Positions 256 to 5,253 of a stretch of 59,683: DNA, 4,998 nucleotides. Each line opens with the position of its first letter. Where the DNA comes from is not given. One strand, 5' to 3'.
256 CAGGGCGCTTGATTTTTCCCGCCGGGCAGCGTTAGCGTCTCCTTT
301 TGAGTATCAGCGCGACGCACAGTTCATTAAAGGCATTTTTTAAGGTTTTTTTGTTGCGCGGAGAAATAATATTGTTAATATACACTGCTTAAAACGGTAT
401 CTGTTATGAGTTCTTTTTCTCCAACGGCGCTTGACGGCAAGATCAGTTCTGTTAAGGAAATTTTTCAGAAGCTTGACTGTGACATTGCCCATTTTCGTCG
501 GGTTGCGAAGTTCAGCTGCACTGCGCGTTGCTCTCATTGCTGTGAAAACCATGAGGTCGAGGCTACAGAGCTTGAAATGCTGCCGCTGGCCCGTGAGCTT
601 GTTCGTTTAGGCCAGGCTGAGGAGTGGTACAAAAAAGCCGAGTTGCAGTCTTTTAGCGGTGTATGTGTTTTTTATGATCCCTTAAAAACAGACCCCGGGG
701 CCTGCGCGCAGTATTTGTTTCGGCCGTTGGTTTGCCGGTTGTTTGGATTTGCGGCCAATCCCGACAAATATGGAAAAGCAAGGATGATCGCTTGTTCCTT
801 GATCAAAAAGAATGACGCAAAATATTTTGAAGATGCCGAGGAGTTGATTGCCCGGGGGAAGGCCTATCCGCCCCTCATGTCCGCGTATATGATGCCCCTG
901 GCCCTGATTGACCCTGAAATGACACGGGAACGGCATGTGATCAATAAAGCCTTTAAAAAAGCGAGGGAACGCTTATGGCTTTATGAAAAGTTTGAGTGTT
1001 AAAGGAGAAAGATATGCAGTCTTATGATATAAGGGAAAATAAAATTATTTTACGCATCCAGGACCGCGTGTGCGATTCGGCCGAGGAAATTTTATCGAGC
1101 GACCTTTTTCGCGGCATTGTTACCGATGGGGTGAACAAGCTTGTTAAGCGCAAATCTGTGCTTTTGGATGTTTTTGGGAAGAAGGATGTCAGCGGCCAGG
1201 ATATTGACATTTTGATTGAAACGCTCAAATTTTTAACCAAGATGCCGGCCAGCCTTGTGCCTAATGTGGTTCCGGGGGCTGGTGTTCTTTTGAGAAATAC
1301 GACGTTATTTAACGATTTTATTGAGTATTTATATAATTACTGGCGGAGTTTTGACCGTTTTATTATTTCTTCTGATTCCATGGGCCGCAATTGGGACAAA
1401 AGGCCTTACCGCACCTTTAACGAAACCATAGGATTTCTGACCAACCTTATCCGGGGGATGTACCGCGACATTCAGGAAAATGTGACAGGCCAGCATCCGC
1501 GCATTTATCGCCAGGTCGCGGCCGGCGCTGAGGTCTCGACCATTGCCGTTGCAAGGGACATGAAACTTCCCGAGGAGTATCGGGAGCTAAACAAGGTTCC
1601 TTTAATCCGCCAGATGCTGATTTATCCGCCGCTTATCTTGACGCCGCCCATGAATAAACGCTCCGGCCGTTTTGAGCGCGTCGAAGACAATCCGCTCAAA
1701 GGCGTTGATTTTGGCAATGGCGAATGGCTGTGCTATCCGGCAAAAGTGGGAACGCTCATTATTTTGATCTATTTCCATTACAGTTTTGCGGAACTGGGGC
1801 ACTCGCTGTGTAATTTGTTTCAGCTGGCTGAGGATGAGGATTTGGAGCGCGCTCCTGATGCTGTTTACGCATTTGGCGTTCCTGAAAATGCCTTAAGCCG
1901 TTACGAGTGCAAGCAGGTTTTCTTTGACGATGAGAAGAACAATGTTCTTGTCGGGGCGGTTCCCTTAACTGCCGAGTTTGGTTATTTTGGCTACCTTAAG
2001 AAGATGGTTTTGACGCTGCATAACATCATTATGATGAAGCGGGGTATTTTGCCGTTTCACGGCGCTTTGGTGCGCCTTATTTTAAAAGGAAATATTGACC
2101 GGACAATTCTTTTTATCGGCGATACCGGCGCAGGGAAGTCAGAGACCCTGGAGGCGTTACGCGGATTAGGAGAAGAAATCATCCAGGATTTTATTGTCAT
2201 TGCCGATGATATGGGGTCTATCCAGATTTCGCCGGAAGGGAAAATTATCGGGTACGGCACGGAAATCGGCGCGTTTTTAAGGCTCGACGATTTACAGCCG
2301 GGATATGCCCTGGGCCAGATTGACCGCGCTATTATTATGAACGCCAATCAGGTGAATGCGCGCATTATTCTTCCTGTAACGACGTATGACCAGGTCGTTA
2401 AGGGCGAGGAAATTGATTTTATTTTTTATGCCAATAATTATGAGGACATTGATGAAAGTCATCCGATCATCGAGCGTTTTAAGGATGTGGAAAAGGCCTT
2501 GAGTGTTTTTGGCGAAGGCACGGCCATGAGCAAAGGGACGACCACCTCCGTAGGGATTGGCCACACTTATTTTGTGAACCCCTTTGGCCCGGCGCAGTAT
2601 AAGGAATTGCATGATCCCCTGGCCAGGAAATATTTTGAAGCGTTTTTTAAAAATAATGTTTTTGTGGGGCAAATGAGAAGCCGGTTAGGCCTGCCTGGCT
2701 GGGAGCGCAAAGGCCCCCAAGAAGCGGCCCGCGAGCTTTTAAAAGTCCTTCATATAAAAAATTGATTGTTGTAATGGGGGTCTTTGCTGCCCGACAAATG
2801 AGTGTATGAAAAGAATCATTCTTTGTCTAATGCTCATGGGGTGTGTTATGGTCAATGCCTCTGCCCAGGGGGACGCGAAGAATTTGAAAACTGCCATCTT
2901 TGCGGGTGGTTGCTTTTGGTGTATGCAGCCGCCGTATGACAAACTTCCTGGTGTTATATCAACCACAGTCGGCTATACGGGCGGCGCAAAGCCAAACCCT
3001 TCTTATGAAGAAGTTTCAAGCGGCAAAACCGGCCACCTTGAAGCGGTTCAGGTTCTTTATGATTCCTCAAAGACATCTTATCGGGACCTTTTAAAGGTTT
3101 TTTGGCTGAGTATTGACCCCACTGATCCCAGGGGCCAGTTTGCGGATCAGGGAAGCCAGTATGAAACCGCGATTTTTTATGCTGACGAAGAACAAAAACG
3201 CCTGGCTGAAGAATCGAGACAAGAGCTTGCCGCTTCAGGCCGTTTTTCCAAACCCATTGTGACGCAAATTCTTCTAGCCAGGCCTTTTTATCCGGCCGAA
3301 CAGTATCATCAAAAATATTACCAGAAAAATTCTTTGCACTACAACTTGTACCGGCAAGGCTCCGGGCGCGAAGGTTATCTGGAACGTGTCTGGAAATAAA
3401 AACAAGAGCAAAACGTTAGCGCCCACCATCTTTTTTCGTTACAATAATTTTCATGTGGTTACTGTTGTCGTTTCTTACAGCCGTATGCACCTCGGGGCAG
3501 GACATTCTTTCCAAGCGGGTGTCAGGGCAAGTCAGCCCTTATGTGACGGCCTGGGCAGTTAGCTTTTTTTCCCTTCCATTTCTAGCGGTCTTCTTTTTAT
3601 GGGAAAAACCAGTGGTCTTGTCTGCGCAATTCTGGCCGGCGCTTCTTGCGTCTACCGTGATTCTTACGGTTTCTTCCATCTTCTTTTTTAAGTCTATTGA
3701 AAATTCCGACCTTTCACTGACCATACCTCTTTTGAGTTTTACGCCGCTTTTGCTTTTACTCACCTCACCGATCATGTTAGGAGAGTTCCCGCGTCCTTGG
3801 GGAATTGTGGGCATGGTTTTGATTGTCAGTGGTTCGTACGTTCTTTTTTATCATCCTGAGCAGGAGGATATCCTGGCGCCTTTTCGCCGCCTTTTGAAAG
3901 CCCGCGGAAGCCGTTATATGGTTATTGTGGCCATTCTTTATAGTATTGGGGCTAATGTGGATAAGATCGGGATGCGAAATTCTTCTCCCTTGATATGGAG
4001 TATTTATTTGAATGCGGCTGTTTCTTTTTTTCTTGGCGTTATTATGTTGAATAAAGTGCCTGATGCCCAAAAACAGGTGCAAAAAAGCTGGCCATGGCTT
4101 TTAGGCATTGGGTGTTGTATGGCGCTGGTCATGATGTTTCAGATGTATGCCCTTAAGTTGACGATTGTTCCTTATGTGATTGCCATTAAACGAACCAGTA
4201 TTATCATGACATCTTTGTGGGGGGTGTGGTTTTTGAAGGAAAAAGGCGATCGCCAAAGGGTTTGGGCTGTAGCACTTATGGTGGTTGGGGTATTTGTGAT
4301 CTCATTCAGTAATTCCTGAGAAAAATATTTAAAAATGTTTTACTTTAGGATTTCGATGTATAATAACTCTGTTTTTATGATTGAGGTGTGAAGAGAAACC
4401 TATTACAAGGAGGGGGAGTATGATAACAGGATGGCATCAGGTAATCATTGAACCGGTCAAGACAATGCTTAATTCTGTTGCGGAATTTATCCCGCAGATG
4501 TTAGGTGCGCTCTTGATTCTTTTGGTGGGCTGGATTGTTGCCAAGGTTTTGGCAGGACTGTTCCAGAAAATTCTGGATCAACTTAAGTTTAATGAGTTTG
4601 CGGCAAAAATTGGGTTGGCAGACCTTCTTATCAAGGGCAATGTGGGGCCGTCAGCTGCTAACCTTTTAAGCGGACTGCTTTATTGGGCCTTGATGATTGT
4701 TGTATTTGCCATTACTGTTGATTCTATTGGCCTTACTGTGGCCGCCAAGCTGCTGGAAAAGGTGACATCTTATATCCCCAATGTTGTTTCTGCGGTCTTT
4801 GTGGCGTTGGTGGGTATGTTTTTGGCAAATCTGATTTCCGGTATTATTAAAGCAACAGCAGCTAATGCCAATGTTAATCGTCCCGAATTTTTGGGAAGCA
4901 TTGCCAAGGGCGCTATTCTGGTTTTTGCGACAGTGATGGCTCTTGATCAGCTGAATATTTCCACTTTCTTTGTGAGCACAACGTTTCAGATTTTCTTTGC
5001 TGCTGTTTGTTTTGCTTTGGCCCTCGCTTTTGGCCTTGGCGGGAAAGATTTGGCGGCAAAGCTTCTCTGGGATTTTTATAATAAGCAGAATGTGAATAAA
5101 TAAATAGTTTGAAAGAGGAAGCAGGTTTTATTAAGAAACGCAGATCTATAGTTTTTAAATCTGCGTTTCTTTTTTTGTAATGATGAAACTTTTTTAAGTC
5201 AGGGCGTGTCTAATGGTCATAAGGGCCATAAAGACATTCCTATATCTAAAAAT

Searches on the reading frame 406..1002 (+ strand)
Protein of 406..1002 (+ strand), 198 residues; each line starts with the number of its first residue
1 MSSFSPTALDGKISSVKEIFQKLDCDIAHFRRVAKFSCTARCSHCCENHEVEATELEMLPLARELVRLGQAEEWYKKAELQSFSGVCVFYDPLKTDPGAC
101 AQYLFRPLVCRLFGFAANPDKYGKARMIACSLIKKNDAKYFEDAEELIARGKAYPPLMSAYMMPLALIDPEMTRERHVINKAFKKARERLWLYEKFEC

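Call 31: find_encoding_contigs(protein=window:406-1002:+, flank=10000, max_places=3)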
Protein window:406-1002:+ (198 aa): no gene with exactly this product is on record in the collection.

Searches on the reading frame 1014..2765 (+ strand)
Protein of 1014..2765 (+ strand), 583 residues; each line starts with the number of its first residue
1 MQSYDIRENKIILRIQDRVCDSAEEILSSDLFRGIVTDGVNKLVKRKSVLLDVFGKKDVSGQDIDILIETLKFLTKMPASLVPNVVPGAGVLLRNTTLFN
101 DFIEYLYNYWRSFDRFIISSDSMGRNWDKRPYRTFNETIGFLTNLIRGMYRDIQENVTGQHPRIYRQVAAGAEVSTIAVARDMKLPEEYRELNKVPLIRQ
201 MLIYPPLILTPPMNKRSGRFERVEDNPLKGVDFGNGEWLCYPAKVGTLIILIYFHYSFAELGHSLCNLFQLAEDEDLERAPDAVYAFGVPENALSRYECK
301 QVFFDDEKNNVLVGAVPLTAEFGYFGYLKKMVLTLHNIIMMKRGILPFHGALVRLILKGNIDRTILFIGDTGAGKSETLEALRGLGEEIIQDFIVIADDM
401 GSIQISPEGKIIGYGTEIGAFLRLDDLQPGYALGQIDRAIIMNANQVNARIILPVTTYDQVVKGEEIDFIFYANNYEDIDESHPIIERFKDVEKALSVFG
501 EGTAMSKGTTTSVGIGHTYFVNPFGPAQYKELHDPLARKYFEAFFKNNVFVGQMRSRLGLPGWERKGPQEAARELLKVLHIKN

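Call 40: find_encoding_contigs(protein=window:1014-2765:+, flank=10000, max_places=2)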
Protein window:1014-2765:+ (583 aa): no gene with exactly this product is on record in the collection.

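Call 67: search_protein_families(library=pfam, proteins=[window:1014-2765:+], max_evalue=0.00001)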
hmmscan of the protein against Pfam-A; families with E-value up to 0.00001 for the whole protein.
window:1014-2765:+ (583 aa): 0 families

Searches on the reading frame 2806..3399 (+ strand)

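Call 67: search_protein_families(library=pfam, proteins=[window:2806-3399:+], max_evalue=0.00001)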
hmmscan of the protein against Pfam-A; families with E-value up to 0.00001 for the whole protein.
window:2806-3399:+ (197 aa): 1 family
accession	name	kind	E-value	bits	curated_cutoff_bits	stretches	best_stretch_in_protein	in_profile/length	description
PF01625.27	PMSR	-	5e-63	212.3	23.7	1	29-179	1-151/153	Peptide methionine sulfoxide reductase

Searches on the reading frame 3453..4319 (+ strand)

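Call 67: search_protein_families(library=pfam, proteins=[window:3453-4319:+], max_evalue=0.00001)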
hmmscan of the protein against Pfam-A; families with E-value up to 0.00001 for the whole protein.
window:3453-4319:+ (288 aa): 2 families
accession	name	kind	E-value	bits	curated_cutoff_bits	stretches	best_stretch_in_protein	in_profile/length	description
PF00892.27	EamA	-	4e-24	85.9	28.2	2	2-132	3-134/135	EamA-like transporter family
PF06800.18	Sugar_transport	-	1.1e-06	28.7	26.3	1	41-282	36-272/280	Sugar transport protein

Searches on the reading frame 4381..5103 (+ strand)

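Call 67: search_protein_families(library=pfam, proteins=[window:4381-5103:+], max_evalue=0.00001)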
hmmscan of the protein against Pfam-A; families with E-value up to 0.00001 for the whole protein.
window:4381-5103:+ (240 aa): 1 family
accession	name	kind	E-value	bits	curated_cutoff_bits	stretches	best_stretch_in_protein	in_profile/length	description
PF05552.17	MS_channel_1st_1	-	9.4e-24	83.5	22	2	24-72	1-49/50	Mechanosensitive ion channel, conserved TM helix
